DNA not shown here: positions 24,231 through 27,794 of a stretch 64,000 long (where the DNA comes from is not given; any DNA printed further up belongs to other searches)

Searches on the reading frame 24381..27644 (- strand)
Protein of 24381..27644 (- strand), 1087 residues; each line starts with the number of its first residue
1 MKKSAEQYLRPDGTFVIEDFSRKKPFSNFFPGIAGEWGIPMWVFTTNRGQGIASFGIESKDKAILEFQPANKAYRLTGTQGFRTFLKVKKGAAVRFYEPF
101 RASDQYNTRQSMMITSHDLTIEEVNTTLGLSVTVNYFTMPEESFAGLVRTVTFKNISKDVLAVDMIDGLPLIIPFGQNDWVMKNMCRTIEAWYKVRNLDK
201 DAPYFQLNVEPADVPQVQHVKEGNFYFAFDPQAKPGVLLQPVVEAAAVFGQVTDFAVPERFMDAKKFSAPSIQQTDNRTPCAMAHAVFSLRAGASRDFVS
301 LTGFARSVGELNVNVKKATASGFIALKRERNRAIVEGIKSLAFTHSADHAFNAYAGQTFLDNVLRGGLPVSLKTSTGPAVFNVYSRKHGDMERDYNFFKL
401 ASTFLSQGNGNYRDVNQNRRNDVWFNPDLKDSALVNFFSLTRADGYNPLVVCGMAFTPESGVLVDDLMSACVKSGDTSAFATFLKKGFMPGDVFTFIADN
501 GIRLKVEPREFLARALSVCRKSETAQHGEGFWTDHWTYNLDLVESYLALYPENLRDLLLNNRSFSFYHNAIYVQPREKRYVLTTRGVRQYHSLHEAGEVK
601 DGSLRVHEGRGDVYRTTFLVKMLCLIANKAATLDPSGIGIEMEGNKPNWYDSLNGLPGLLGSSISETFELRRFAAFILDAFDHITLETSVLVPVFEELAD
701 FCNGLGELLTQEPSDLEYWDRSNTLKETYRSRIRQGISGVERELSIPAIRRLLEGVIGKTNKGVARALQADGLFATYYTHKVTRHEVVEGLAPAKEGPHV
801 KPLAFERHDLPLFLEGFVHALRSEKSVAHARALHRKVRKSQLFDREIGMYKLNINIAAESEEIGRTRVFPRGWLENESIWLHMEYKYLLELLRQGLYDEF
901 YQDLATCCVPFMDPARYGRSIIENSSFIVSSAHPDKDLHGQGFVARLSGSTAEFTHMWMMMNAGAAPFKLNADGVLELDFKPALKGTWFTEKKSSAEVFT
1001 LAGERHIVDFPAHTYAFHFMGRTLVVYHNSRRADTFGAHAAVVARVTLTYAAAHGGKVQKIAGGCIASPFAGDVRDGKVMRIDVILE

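Call 40: search_protein_families(library=ncbifam, proteins=[window:24381-27644:-], max_evalue=1e-10)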
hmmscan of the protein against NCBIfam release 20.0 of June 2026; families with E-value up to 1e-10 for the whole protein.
window:24381-27644:- (1087 aa): 1 family
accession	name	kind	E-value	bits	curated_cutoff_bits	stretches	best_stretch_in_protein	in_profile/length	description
NF058639.1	GH149_beta_1_3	equivalog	1.3e-33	115.9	1150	2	40-202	38-198/1134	1,3-beta-D-glucan phosphorylase, GH149 family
